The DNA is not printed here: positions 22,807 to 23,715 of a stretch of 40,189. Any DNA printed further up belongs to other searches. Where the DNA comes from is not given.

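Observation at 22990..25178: Translationally coupled pair of a HAS-barrel-only protein and a HerA/DUF87 ATPase, with no NurA or other nuclease partner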

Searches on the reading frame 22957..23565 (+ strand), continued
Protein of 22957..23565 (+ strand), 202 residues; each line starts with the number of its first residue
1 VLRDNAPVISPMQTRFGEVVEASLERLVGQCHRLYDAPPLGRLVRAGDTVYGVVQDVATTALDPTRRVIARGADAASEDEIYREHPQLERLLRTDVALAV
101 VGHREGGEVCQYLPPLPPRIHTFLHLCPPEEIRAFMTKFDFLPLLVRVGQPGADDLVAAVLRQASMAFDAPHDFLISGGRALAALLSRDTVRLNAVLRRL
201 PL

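Call 30: find_homologous_proteins(query=A2, max_evalue=0.001)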
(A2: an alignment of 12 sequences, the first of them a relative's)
Query A2 (12 sequences) (404 aa, profile of the alignment): 3081 proteins with E <= 0.001 among 8000 candidates; the best 120 are listed.
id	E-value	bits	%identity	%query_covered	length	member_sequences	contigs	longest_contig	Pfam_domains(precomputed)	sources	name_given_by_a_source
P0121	1.1e-202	691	47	100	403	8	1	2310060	PF09376.17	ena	-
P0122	5.1e-202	689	46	100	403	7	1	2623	PF09376.17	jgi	jgi:hypothetical protein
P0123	7.8e-202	689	47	100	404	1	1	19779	PF09376.17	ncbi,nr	ncbi:MAG: DNA double-strand break repair nuclease NurA [Dehalococcoidia bacterium]|nr:DNA double-str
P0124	2.5e-200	684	47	100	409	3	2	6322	PF09376.17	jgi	-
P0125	9.1e-200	682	48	100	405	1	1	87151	PF09376.17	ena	-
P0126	6.0e-198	676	48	100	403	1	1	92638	PF09376.17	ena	-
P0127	6.9e-198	676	47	100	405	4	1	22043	PF09376.17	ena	-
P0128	1.9e-197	674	48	100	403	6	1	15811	PF09376.17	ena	-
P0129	2.6e-196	670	48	100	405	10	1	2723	PF09376.17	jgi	jgi:hypothetical protein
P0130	2.6e-196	670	47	100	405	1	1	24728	PF09376.17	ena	-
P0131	6.0e-196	669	48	100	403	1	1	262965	PF09376.17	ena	-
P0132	8.1e-196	669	47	100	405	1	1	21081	PF09376.17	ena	-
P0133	1.3e-195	668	48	100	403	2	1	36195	PF09376.17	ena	-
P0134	3.6e-195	667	49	100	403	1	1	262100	PF09376.17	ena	-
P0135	8.6e-195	665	47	100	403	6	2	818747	PF09376.17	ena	-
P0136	1.4e-194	665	48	100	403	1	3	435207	PF09376.17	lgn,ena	-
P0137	1.8e-194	664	47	100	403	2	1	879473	PF09376.17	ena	-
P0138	1.9e-194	664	46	100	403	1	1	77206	PF09376.17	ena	-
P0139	4.0e-194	663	46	100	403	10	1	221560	PF09376.17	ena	-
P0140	4.5e-194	663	47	100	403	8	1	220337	PF09376.17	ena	-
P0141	1.3e-193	662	48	100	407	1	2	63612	PF09376.17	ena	-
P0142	1.5e-193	661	49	100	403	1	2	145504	PF09376.17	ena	-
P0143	3.5e-193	660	49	100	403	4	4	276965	PF09376.17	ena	-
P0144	9.6e-193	659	48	100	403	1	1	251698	PF09376.17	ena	-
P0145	1.5e-192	658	48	100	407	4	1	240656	PF09376.17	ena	-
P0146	1.6e-192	658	46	100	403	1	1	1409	PF09376.17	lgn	-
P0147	4.5e-192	656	47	100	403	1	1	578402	PF09376.17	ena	-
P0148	4.9e-192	656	47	100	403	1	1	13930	PF09376.17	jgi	-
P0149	8.7e-192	656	48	100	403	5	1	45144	PF09376.17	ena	-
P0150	9.0e-192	656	47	100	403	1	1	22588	PF09376.17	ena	-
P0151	1.3e-191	655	48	100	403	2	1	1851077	PF09376.17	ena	-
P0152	1.4e-191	655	46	100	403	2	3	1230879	PF09376.17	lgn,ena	-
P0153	2.5e-191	654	48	100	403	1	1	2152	PF09376.17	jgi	-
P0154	1.0e-190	652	47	100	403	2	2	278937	PF09376.17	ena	-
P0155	1.2e-190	652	48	100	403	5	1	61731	PF09376.17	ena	-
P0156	3.8e-190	650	49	100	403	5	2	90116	PF09376.17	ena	-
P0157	7.2e-190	649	50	100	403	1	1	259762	PF09376.17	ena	-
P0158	9.4e-190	649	47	100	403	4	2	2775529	PF09376.17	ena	-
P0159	1.5e-189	648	49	100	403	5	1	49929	PF09376.17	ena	-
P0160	4.8e-189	647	47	100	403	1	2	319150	PF09376.17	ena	-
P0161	1.0e-188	645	58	100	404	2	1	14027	PF09376.17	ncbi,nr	ncbi:MAG: DNA double-strand break repair nuclease NurA [Chloroflexi bacterium]|nr:DNA double-strand 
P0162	2.2e-188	644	46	100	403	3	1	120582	PF09376.17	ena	-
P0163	5.5e-188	643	48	100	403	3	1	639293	PF09376.17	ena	-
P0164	9.1e-188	642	58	100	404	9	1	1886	PF09376.17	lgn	-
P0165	1.0e-187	642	47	100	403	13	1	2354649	PF09376.17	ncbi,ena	-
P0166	1.1e-187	642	47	100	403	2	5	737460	PF09376.17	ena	-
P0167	2.1e-187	641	45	100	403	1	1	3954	PF09376.17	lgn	-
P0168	2.6e-187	641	57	100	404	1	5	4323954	PF09376.17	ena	-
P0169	4.4e-187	640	57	100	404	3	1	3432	PF09376.17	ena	-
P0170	5.0e-187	640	49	100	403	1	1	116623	PF09376.17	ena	-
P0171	6.0e-187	640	46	100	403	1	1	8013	PF09376.17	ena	-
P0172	1.6e-186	638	48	100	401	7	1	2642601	PF09376.17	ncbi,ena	-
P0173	2.4e-186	638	58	100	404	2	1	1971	PF09376.17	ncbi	-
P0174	2.8e-186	637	47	100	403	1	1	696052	PF09376.17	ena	-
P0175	5.6e-186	636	48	100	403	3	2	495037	PF09376.17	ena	-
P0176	8.3e-186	636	56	100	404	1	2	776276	PF09376.17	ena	-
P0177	9.2e-186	636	59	100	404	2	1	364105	PF09376.17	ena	-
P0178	1.1e-185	635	48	100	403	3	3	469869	PF09376.17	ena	-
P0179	1.8e-185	635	48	100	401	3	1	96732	PF09376.17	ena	-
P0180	4.0e-185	634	50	100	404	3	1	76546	PF09376.17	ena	-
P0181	4.7e-185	633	45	100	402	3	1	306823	PF09376.17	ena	-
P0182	1.9e-184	631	49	100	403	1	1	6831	PF09376.17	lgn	-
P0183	2.0e-184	631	46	100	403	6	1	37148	PF09376.17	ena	-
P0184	3.2e-184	631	49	100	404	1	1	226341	PF09376.17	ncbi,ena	-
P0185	3.3e-184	631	48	99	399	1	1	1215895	PF09376.17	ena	-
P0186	6.9e-184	630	47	100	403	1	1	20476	PF09376.17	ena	-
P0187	1.4e-183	629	59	100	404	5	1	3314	PF09376.17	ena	-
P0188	1.6e-183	628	47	100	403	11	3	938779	PF09376.17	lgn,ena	-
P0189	2.1e-183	628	48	100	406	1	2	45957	PF09376.17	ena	-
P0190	3.3e-183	627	48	100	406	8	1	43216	PF09376.17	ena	-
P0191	1.1e-182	626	47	100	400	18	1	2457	PF09376.17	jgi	-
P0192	1.5e-182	625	59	100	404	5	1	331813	PF09376.17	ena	-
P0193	2.2e-182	625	47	100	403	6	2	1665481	PF09376.17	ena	-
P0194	2.6e-182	624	46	100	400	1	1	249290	PF09376.17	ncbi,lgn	-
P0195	3.8e-182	624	48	100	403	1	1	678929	PF09376.17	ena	-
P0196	5.0e-182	623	47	100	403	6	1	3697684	PF09376.17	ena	-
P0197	6.0e-182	623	48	100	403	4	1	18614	PF09376.17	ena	-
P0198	1.2e-181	622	100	100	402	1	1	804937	PF09376.17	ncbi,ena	-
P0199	1.2e-181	622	49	100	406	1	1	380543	PF09376.17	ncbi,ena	-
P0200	2.5e-181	621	49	100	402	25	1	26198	PF09376.17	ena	-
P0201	2.7e-181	621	46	100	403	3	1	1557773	PF09376.17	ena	-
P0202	3.0e-181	621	48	100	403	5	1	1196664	PF09376.17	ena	-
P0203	5.1e-181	620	58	100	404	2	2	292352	PF09376.17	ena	-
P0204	8.2e-181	619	48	100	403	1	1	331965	PF09376.17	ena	-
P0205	9.0e-181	619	57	100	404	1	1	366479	PF09376.17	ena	-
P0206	9.3e-181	619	47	100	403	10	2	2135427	PF09376.17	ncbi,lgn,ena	-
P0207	1.2e-180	619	49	100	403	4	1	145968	PF09376.17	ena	-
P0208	1.2e-180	619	50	100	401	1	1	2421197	PF09376.17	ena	-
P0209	2.1e-180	618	59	100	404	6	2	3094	PF09376.17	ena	-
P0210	2.6e-180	618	58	100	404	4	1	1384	PF09376.17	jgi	-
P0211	7.4e-180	616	46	99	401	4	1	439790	PF09376.17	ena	-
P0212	9.2e-180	616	57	100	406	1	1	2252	PF09376.17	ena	-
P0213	1.0e-179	616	58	100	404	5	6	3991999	PF09376.17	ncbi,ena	-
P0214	2.1e-179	615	48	100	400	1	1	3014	PF09376.17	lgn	-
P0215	4.1e-179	614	58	100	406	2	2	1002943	PF09376.17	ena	-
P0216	6.9e-179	613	59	100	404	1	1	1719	PF09376.17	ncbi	-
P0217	7.9e-179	613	46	100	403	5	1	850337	PF09376.17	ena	-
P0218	8.0e-179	613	58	100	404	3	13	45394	PF09376.17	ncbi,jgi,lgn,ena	jgi:GNAT superfamily N-acetyltransferase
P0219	1.3e-178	612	55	100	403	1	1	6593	PF09376.17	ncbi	-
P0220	2.1e-178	611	46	100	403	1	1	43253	PF09376.17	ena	-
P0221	2.7e-178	611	59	100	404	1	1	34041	PF09376.17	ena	-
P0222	3.4e-178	611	61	100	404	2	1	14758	PF09376.17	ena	-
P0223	5.0e-178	610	61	100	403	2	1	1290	PF09376.17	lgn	-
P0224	9.1e-178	609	52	100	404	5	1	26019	PF09376.17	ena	-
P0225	9.2e-178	609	57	100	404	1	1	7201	PF09376.17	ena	-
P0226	1.0e-177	609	51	100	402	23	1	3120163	PF09376.17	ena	-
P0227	1.4e-177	609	56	100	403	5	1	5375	PF09376.17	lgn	-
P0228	2.2e-177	608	55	100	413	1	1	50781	PF09376.17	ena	-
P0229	2.9e-177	608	52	100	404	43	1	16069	PF09376.17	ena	-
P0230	4.5e-177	607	48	100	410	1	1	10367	PF09376.17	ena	-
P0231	5.7e-177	607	61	100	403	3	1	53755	PF09376.17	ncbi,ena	-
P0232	5.8e-177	607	47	100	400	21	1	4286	PF09376.17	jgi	-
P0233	8.5e-177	606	57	100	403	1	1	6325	PF09376.17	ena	-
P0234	9.0e-177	606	58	100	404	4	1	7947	PF09376.17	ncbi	-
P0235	9.9e-177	606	56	100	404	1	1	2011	PF09376.17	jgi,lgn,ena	-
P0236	1.3e-176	606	47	100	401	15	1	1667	PF09376.17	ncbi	-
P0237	2.0e-176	605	59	100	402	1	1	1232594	PF09376.17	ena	-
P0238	2.6e-176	605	56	100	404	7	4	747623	PF09376.17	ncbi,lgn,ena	-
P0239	2.7e-176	605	47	100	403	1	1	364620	PF09376.17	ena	-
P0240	4.0e-176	604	54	100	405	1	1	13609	PF09376.17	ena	-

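Call 31: search_protein_representatives(alignment_id=A1)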
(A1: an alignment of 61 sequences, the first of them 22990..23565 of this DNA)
Query: 61 sequences, 199 profile positions. Proteins with E-value up to 0.001 (for the whole library): 916; up to 1e-10: 596; up to 1e-30: 175. The best 150 are listed.
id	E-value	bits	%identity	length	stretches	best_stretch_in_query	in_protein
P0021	2.1e-95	334.4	-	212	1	4-197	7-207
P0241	2.2e-73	262.5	-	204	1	7-198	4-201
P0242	5.6e-70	251.4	-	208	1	6-196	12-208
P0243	2.8e-66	239.3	-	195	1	3-194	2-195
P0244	1.4e-64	233.7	-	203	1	4-194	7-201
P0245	4.3e-64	232.2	-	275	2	4-101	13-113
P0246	6.6e-64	231.5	-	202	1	6-197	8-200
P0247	1.6e-63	230.3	-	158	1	19-157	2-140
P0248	3.5e-63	229.2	-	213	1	7-194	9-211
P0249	2.1e-62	226.6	-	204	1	6-194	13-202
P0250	1.1e-60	221.0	-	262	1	8-194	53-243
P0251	2.0e-60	220.2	-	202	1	4-194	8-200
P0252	3.5e-60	219.4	-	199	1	6-194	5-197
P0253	5.4e-58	212.3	-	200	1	6-194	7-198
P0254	8.3e-58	211.6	-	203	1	4-193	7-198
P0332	9.9e-39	149.4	-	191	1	10-194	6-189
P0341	1.1e-37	146.0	-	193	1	9-194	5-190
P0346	2.3e-37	144.9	-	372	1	6-194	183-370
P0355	1.8e-36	142.0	-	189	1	10-194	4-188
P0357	2.0e-36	141.8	-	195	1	10-191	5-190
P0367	4.0e-35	137.6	-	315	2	104-193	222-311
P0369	4.8e-35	137.3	-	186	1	10-194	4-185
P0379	3.7e-34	134.4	-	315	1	7-194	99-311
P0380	1.2e-33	132.8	-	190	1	9-194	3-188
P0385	4.5e-33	130.9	-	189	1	8-194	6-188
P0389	9.7e-33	129.8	-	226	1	4-194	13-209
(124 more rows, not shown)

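Call 32: find_encoding_contigs(protein=P0380, flank=8000, max_places=4)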
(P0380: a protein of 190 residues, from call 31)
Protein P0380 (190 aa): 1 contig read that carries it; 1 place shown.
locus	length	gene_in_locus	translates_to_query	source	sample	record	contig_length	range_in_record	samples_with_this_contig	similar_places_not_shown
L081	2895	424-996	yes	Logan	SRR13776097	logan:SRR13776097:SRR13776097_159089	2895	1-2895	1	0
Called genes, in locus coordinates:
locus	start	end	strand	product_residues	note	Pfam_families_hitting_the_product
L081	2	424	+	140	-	?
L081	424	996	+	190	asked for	-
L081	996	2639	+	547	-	PF09378:HAS-barrel (weak), PF01935:DUF87, PF05872:HerA_C (faint)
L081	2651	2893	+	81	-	?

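Call 34: list_cluster_members(proteins=[P0380, P0385, P0389, P0355, P0369, P0379, P0367, P0332, P0341, P0357])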
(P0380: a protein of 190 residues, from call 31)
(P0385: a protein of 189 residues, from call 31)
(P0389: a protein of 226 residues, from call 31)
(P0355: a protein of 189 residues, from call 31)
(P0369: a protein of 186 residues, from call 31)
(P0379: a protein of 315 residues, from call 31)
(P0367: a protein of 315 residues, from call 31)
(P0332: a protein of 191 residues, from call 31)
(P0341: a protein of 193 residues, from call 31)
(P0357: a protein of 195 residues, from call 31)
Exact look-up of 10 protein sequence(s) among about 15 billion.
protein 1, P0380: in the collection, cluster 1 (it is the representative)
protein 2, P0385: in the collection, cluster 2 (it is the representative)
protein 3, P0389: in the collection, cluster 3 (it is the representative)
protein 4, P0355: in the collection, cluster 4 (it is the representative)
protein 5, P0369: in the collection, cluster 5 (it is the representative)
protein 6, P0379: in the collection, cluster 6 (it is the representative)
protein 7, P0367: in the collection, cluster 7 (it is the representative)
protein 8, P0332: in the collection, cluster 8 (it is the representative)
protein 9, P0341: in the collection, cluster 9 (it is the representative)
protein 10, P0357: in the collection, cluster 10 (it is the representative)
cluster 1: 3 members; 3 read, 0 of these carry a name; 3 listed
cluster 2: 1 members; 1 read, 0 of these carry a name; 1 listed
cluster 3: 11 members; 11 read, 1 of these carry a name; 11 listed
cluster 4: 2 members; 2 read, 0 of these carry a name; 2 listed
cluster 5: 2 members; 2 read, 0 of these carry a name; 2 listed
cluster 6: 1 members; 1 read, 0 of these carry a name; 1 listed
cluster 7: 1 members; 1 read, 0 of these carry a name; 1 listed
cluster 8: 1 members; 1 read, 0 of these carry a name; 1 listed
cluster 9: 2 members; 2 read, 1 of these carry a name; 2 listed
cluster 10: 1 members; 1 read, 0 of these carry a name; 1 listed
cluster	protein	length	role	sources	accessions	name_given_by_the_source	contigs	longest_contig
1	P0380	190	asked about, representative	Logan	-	-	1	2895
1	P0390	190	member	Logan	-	-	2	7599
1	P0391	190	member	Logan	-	-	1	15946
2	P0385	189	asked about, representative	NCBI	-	-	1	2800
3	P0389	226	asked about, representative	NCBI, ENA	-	-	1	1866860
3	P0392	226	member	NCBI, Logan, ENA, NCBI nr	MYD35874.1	MAG: hypothetical protein F4X20_02450 [Dehalococcoidia bacterium] | hypothetical protein [Dehalococcoidia bacterium]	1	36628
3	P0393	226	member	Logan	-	-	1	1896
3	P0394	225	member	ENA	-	-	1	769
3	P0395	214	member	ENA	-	-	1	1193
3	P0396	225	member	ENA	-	-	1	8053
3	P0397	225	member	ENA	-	-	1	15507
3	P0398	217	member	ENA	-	-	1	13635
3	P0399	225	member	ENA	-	-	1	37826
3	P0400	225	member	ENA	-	-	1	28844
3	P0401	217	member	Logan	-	-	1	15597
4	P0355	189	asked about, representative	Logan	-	-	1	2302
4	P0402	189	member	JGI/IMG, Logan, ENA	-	-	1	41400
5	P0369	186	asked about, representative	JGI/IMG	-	-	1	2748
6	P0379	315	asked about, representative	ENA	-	-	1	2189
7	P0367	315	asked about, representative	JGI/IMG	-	-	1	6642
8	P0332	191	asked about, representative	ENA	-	-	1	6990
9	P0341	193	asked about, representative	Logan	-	-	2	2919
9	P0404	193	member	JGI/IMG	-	hypothetical protein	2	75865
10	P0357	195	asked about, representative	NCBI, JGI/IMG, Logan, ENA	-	-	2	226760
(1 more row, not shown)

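Call 35: search_protein_families(library=pfam, proteins=[L081:2-424:+, P0346, P0379, P0380, P0355], max_evalue=0.1)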
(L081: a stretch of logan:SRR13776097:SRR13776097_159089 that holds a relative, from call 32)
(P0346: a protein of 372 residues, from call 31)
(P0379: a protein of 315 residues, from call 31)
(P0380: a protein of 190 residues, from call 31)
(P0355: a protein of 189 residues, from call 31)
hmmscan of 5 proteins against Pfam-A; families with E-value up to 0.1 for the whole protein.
L081:2-424:+ (140 aa): 2 families
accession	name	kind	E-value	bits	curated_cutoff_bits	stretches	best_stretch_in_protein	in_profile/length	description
PF09376.16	NurA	-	5.2e-19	69.2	21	1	5-103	152-254/254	NurA domain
PF04167.18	DUF402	-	0.015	15.9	23.9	1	34-74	12-51/68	Protein of unknown function (DUF402)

P0346 (372 aa): 3 families
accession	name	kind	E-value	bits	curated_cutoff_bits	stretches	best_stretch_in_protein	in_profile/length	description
PF09376.16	NurA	-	1.4e-13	51.4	21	1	13-105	152-248/254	NurA domain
PF09378.16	HAS-barrel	-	4.4e-06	27.1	25.2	1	187-265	1-79/90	HAS barrel domain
PF08475.15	Baculo_VP91_N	-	0.095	12.8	24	0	52-101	118-167/192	Viral capsid protein 91 N-terminal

P0379 (315 aa): 0 families

P0380 (190 aa): 1 family
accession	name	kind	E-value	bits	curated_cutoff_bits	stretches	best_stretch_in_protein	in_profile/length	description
PF09378.16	HAS-barrel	-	0.00022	21.7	25.2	1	7-90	4-87/90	HAS barrel domain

P0355 (189 aa): 1 family
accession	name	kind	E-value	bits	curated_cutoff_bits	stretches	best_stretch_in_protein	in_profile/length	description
PF09378.16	HAS-barrel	-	2.7e-09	37.5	25.2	1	5-91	2-87/90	HAS barrel domain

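Call 43: find_encoding_contigs(protein=P0357, flank=8000, max_places=2)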
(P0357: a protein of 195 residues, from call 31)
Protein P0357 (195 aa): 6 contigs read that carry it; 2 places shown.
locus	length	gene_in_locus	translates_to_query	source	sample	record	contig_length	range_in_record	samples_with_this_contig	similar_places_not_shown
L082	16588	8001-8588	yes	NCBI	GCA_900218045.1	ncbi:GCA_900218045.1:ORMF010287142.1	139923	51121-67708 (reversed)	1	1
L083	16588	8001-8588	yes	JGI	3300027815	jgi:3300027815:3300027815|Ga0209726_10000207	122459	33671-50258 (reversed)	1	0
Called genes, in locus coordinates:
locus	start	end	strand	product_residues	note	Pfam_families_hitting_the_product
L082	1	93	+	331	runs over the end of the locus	PF04250:DUF429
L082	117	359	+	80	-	PF10049:DUF2283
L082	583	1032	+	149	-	-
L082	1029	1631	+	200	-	PF16289:PIN_12 (weak)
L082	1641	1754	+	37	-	-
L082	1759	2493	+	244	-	PF01844:HNH (weak)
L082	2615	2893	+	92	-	PF01909:NTP_transf_2, PF18765:Polbeta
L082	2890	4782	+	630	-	PF00009:GTP_EFTU, PF01926:MMR_HSR1 (weak), PF03144:GTP_EFTU_D2, PF25461:Beta-barrel_SelB, PF09106:WHD_2nd_SelB, PF09107:WHD_3rd_SelB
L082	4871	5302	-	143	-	-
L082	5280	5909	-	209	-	-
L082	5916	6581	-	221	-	-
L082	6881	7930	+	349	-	PF09376:NurA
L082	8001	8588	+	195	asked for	-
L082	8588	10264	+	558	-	PF09378:HAS-barrel (weak), PF01935:DUF87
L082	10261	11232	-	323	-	PF02355:SecD_SecF_C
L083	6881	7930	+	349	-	PF09376:NurA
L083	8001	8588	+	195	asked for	-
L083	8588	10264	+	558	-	PF09378:HAS-barrel (weak), PF01935:DUF87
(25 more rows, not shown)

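Call 44: find_encoding_contigs(protein=P0402, flank=8000, max_places=2)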
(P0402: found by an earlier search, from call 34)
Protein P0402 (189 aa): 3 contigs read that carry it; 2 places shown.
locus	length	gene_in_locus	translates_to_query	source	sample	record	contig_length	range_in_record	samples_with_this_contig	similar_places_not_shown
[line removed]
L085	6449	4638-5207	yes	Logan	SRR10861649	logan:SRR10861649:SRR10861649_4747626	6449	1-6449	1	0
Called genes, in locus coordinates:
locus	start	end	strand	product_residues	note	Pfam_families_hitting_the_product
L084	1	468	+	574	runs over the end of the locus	-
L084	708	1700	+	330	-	PF00291:PALP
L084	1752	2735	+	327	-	PF03576:Peptidase_S58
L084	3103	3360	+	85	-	-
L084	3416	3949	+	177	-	PF20229:ChrB_N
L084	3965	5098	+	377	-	PF07690:MFS_1, PF12832:MFS_1_like, PF00083:Sugar_tr, PF07690:MFS_1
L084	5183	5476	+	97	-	-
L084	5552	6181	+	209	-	-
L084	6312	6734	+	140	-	PF03061:4HBT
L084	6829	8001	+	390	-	PF09376:NurA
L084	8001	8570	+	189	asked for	PF09378:HAS-barrel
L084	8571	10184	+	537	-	PF01935:DUF87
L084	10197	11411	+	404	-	PF00149:Metallophos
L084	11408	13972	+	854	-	PF02463:SMC_N (weak), PF13476:AAA_23, PF13558:SbcC_Walker_B (weak)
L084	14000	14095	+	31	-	-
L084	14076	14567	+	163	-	PF22600:MTPAP-like_central (weak), PF01909:NTP_transf_2, PF18765:Polbeta (weak)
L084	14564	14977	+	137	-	PF05168:HEPN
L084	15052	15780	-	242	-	PF08503:DapH_N, PF25087:GMPPB_C (weak), PF25084:LbH_EIF2B (weak), PF00132:Hexapep, PF14602:Hexapep_2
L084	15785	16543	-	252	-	PF01113:DapB_N, PF05173:DapB_C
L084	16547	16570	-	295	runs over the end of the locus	PF00701:DHDPS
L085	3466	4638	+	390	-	PF09376:NurA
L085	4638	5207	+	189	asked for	PF09378:HAS-barrel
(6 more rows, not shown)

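Call 45: find_encoding_contigs(protein=P0404, flank=8000, max_places=2)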
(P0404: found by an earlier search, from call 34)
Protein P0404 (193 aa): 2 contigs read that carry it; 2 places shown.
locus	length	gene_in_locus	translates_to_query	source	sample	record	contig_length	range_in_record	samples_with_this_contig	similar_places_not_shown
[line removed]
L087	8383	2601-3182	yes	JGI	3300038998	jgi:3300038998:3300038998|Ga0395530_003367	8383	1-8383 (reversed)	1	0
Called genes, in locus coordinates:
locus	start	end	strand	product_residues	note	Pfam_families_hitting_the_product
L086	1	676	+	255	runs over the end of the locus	PF01966:HD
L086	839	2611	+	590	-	PF00224:PK, PF02887:PK_C, PF00391:PEP-utilizers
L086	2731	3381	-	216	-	PF01810:LysE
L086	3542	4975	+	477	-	PF00082:Peptidase_S8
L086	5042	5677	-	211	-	PF04961:FTCD_C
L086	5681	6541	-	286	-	PF00763:THF_DHG_CYH, PF02882:THF_DHG_CYH_C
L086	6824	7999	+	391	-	PF09376:NurA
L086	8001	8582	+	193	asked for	-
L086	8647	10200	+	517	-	PF01935:DUF87, PF05872:HerA_C (faint)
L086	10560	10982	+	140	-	-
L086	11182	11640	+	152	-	PF09719:C_GCAxxG_C_C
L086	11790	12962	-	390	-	PF01476:LysM, PF23472:LysM2_CERK1_LYK3_4_5 (faint), PF23473:LysM3_LYK4_5 (faint), PF23577:LysM_RLK (faint), PF01476:LysM, PF03734:YkuD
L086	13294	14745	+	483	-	PF01336:tRNA_anti-codon, PF00152:tRNA-synt_2, PF01409:tRNA-synt_2d (faint)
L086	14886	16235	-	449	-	PF00860:Xan_ur_permease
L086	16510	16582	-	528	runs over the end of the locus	PF03023:MurJ, PF01554:MatE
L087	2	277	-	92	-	?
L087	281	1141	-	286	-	PF00763:THF_DHG_CYH, PF02882:THF_DHG_CYH_C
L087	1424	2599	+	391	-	PF09376:NurA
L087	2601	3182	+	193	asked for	-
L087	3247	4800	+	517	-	PF01935:DUF87, PF05872:HerA_C (faint)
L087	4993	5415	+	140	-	-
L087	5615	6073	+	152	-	PF09719:C_GCAxxG_C_C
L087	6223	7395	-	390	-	PF01476:LysM, PF23472:LysM2_CERK1_LYK3_4_5 (faint), PF23473:LysM3_LYK4_5 (faint), PF23577:LysM_RLK (faint), PF01476:LysM, PF03734:YkuD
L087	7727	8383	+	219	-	?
